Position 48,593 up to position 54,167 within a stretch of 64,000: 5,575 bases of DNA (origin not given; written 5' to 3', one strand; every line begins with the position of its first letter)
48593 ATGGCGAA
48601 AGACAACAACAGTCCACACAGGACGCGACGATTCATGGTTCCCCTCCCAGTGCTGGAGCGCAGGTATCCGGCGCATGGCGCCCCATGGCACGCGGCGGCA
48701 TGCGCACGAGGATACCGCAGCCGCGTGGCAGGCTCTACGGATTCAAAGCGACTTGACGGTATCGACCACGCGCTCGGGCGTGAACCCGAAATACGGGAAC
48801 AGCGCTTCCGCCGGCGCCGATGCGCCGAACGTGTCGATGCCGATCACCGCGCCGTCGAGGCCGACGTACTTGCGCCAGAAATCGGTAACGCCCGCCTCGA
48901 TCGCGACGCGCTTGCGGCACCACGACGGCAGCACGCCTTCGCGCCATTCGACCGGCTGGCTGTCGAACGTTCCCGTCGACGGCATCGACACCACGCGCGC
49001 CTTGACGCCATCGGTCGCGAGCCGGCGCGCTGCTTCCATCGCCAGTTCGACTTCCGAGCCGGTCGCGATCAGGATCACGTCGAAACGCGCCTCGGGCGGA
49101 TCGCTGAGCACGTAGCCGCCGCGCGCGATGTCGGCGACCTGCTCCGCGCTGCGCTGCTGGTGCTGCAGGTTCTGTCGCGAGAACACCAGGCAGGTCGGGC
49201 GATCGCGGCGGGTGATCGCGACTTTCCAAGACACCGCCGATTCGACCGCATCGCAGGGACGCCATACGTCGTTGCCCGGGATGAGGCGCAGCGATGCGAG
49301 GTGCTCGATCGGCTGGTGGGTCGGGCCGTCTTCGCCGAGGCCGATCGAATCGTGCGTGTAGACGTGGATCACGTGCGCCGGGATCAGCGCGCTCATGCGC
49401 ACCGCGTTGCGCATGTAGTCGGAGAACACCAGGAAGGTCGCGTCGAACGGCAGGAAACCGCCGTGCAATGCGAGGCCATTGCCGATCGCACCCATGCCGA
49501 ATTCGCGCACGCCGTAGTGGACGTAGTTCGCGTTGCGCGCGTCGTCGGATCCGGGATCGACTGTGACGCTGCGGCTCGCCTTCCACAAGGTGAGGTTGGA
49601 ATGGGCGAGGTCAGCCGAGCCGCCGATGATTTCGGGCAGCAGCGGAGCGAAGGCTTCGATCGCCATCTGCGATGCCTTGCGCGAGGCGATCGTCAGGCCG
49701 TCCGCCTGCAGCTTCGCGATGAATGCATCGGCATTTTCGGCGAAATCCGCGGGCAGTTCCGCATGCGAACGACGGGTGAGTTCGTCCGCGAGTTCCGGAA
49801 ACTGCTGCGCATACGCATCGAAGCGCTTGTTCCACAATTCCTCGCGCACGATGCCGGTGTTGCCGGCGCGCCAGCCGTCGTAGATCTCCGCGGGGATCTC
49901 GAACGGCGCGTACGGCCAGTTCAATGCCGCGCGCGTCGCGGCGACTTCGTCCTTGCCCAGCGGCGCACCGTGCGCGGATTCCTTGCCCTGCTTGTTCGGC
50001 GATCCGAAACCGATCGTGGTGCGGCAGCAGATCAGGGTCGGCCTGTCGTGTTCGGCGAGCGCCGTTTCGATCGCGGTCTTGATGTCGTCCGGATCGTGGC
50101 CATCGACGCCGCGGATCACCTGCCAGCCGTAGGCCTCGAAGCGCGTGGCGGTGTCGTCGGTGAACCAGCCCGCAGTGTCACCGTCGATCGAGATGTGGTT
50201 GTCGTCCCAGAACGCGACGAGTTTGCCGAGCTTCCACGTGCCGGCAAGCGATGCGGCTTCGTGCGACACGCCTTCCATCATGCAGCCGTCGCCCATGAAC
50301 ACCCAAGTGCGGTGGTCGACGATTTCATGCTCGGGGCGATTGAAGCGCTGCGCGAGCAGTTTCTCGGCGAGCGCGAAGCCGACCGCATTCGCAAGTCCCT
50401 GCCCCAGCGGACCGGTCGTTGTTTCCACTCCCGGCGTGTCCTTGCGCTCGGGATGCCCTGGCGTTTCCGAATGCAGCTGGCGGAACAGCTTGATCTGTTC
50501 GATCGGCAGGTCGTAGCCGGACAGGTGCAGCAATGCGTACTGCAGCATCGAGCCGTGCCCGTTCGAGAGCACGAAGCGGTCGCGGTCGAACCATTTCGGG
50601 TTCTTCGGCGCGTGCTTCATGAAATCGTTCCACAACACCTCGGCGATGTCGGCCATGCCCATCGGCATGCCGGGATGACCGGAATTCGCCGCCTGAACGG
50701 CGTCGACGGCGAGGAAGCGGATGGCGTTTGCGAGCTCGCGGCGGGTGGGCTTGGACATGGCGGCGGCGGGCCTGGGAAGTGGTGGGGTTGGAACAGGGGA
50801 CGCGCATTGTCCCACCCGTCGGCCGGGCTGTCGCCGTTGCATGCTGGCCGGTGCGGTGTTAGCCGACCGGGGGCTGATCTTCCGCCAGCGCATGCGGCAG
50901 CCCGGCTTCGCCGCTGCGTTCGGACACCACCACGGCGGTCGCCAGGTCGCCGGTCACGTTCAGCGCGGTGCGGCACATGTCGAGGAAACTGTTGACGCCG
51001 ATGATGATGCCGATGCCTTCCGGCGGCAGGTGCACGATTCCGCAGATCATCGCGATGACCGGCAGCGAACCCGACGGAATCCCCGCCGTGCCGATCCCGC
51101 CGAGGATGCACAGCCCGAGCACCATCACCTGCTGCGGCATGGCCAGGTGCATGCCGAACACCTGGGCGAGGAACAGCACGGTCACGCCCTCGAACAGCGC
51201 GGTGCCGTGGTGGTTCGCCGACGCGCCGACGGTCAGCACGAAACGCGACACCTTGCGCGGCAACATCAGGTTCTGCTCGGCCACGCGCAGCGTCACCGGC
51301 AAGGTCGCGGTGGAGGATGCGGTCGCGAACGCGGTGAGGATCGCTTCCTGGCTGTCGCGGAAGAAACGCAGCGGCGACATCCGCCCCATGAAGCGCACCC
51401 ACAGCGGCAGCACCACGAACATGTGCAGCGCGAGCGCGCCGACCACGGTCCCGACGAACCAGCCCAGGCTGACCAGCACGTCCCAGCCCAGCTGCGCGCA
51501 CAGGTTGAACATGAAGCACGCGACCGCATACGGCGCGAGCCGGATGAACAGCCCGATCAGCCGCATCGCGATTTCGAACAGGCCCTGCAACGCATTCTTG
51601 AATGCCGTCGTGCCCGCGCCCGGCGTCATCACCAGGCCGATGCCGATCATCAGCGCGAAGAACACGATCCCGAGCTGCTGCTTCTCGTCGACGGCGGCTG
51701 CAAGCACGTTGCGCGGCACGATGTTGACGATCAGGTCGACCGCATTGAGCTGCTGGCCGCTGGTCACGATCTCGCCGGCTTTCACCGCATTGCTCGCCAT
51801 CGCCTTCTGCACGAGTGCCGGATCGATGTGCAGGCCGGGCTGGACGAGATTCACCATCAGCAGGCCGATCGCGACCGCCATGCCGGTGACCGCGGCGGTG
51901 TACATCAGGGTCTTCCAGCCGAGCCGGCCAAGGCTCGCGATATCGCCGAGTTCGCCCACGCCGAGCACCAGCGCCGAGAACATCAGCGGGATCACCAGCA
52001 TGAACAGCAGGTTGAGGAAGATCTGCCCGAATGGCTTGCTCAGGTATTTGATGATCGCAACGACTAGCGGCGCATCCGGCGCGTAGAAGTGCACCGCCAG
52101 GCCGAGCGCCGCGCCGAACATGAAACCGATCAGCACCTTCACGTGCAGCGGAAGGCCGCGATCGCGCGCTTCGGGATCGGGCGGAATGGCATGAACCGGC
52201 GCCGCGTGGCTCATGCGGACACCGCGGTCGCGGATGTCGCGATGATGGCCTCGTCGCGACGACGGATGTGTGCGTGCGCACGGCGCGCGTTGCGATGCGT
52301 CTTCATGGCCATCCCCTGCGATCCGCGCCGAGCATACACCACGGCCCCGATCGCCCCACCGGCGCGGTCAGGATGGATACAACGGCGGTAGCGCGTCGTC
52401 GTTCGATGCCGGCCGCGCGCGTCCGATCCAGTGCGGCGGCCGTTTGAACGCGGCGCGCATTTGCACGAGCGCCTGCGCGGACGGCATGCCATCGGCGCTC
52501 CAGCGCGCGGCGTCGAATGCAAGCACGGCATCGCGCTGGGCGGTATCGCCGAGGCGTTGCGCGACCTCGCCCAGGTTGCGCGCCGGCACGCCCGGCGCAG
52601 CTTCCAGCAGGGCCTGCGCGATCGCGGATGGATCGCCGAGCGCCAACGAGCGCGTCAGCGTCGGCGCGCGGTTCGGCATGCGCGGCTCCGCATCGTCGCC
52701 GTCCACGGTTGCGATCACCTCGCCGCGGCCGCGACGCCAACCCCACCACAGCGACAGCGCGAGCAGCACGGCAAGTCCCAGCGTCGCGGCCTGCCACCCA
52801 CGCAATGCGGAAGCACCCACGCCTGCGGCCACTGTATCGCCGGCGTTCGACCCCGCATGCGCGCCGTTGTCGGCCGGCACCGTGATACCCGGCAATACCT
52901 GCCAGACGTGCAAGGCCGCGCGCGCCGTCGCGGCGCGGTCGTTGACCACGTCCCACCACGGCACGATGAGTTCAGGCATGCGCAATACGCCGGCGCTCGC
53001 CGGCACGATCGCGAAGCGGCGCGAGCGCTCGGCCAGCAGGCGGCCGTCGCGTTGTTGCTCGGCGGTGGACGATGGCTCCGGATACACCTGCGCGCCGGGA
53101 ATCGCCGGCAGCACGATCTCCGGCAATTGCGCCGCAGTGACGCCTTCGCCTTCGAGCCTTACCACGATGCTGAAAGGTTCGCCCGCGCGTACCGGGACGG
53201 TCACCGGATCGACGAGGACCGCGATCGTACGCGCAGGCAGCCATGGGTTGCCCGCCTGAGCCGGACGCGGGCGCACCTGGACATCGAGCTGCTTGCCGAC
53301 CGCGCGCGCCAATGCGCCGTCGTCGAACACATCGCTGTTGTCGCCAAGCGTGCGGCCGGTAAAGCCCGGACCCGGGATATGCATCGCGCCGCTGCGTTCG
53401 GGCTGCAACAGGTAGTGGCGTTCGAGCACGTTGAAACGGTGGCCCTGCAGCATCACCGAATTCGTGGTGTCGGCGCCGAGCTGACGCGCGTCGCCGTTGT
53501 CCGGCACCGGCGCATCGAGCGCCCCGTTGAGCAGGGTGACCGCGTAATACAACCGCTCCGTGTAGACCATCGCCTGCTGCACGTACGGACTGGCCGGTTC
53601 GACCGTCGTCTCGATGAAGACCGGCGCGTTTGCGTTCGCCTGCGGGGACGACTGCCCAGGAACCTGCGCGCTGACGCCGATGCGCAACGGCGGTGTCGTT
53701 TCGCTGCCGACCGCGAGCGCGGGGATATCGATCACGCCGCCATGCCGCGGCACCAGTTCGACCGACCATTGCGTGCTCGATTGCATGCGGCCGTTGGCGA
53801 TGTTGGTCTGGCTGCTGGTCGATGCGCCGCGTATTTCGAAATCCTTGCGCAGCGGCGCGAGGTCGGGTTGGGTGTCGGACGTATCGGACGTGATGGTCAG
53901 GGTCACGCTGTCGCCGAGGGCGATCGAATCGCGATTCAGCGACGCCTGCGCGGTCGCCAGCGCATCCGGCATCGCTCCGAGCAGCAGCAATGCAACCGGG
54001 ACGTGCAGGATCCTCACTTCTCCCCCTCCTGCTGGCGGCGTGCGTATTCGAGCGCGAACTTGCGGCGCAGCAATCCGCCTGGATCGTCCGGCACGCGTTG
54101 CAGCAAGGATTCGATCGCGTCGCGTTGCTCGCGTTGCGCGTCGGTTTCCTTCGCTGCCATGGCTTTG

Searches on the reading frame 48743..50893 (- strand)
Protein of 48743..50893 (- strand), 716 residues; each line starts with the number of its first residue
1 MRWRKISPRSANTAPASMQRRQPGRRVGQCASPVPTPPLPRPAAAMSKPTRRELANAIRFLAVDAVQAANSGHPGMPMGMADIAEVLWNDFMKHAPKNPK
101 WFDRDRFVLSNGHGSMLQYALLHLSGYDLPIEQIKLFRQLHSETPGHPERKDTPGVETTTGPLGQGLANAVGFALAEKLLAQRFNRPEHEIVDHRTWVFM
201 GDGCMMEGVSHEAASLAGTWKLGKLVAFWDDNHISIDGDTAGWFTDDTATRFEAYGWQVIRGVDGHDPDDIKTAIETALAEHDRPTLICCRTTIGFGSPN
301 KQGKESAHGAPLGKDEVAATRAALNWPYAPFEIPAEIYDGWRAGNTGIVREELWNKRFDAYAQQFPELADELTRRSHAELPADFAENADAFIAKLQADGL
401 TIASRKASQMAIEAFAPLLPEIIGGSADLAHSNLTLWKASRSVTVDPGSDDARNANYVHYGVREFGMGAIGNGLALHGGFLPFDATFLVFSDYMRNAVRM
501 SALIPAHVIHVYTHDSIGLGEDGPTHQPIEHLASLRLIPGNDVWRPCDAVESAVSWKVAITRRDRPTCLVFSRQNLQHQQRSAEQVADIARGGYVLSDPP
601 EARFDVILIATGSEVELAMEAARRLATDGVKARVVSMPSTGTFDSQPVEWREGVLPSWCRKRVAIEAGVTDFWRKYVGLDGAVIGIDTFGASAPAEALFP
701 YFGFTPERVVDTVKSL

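Call 77: search_protein_families(library=pfam, proteins=[window:48743-50893:-], max_evalue=0.00001)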
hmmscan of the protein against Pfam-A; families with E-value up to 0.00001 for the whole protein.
window:48743-50893:- (716 aa): 4 families
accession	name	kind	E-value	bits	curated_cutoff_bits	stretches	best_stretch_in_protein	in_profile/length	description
PF00456.26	Transketolase_N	-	3.1e-156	519.9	22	1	51-381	2-334/334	Transketolase, thiamine diphosphate binding domain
PF02779.29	Transket_pyr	-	1.7e-52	178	27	1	402-577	3-173/174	Transketolase, pyrimidine binding domain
PF22613.1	Transketolase_C_1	-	3.4e-40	137.2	27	1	592-705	1-113/113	Transketolase-like TK C-terminal domain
PF02780.25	Transketolase_C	-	1.1e-17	64.6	25.9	1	604-709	10-124/124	Transketolase, C-terminal domain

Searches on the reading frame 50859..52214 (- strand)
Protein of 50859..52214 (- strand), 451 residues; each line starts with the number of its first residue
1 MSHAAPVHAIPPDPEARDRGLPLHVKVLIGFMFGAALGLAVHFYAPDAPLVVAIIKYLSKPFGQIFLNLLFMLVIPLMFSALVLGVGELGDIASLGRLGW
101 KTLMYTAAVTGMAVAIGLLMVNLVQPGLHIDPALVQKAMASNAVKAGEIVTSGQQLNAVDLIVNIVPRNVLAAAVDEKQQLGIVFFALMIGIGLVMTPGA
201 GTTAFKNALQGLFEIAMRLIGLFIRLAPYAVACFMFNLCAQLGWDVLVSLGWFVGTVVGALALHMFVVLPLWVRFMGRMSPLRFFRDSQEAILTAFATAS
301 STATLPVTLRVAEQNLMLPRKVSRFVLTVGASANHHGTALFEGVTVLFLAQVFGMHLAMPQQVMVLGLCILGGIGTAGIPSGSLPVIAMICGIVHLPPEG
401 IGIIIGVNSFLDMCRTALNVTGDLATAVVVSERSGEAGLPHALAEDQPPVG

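Call 77: search_protein_families(library=pfam, proteins=[window:50859-52214:-], max_evalue=0.00001)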
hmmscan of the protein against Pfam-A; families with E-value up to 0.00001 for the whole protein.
window:50859-52214:- (451 aa): 1 family
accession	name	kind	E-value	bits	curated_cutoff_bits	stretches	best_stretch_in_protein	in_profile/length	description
PF00375.23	SDF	-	1.3e-104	350.7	27.9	1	23-432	1-386/387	Sodium:dicarboxylate symporter family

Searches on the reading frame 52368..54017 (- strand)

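Call 77: search_protein_families(library=pfam, proteins=[window:52368-54017:-], max_evalue=0.00001)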
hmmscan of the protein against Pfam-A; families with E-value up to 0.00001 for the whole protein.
window:52368-54017:- (549 aa): 1 family
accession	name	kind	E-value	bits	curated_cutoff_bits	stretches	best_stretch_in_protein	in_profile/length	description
PF13584.12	BatD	-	9.9e-23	81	24.1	1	25-115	1-92/92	BatD DUF11 like domain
